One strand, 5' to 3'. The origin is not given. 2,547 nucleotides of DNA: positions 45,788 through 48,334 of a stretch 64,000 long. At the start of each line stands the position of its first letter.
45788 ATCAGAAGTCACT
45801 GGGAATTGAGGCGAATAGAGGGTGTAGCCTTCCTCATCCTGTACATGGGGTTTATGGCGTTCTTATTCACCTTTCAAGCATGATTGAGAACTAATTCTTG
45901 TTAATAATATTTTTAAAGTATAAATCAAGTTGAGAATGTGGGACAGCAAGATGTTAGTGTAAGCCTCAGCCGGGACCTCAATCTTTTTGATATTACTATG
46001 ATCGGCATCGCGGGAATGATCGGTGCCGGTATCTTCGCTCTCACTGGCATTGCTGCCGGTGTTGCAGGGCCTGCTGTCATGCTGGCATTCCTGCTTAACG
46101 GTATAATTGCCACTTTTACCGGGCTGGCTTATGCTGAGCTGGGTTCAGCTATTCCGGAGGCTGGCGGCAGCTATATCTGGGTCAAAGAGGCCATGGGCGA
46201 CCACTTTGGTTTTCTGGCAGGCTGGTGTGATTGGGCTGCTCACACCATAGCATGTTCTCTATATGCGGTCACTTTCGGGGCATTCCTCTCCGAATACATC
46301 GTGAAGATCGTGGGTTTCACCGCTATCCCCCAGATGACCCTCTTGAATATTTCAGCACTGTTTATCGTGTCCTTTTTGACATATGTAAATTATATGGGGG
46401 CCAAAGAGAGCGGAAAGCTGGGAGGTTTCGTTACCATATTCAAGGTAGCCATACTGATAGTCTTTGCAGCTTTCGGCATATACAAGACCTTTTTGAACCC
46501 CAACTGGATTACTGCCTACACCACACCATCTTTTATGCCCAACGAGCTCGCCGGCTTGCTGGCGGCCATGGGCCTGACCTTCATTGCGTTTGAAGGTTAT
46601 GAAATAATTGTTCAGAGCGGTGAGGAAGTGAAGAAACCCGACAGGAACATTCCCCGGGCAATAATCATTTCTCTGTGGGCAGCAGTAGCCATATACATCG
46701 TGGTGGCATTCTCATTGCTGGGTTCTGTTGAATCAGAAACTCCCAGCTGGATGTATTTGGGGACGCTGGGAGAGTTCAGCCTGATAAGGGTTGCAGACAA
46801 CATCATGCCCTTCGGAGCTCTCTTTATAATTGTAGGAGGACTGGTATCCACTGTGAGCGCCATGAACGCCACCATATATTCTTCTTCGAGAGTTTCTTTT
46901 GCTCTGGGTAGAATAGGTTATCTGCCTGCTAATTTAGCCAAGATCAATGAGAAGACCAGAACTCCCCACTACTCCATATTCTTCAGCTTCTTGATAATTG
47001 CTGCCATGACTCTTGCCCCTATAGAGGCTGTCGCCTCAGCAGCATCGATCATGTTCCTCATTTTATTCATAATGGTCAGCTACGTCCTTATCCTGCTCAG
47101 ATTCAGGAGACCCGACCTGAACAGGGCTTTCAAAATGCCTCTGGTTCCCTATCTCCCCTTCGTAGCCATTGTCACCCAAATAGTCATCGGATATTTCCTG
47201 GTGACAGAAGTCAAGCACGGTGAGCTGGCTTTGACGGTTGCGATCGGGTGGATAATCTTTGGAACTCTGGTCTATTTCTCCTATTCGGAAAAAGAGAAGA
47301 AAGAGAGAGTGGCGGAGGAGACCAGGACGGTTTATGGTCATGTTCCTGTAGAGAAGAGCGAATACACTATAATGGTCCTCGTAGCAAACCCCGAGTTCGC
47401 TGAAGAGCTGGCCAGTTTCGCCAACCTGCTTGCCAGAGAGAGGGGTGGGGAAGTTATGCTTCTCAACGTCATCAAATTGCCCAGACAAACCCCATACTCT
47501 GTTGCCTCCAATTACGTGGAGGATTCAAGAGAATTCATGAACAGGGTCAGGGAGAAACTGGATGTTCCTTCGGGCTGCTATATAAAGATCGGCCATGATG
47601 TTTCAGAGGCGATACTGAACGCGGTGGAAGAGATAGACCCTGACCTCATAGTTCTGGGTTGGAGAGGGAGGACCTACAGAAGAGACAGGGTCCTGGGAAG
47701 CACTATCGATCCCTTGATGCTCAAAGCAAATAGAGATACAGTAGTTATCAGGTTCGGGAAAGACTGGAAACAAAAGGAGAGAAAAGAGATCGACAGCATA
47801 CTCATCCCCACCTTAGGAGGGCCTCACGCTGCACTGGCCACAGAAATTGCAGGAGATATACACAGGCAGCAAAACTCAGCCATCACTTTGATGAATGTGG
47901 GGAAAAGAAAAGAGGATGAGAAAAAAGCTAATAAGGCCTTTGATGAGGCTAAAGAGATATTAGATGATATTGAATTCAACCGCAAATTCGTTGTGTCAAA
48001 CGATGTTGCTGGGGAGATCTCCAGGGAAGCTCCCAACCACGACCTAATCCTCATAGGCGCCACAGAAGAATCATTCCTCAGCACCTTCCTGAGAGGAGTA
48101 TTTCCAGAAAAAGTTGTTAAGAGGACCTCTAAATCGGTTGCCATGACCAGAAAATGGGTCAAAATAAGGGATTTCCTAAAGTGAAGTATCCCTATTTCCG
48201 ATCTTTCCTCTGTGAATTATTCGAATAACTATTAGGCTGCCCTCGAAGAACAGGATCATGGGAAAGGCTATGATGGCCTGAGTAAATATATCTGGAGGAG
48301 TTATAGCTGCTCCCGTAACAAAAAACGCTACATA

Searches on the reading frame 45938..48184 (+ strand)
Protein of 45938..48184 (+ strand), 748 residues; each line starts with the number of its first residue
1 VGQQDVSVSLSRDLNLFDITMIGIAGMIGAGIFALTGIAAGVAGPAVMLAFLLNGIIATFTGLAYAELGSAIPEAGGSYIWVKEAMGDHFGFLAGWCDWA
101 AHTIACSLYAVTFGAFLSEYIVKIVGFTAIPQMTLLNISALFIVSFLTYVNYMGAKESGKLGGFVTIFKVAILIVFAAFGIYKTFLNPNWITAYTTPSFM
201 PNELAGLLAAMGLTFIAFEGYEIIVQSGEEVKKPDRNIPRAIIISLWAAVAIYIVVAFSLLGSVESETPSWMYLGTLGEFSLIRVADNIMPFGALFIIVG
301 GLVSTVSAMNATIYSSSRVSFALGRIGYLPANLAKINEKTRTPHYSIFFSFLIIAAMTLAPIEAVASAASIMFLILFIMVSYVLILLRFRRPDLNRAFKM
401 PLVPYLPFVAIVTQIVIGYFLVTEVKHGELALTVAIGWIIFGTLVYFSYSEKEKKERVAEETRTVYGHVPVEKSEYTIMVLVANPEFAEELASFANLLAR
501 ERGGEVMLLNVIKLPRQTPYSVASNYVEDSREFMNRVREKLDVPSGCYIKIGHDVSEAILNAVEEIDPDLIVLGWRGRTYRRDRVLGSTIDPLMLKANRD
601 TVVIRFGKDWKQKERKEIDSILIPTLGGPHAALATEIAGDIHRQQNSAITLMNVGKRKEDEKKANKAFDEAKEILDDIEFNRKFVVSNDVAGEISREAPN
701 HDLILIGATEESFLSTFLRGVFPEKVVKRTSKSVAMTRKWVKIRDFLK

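Call 79: search_protein_families(library=pfam, proteins=[window:45938-48184:+], max_evalue=0.001)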
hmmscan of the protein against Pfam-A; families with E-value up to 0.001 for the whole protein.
window:45938-48184:+ (748 aa): 4 families
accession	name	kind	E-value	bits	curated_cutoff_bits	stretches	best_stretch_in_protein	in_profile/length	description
PF13520.12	AA_permease_2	-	9.1e-49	167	27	1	14-425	1-412/427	Amino acid permease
PF00324.27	AA_permease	-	8.8e-44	150.4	24.6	1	18-422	1-423/470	Amino acid permease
PF00582.32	Usp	-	3.6e-26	92.8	24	2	477-605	4-141/141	Universal stress protein family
PF13906.12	AA_permease_C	-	7.5e-05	23.2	27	1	398-452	1-49/51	C-terminus of AA_permease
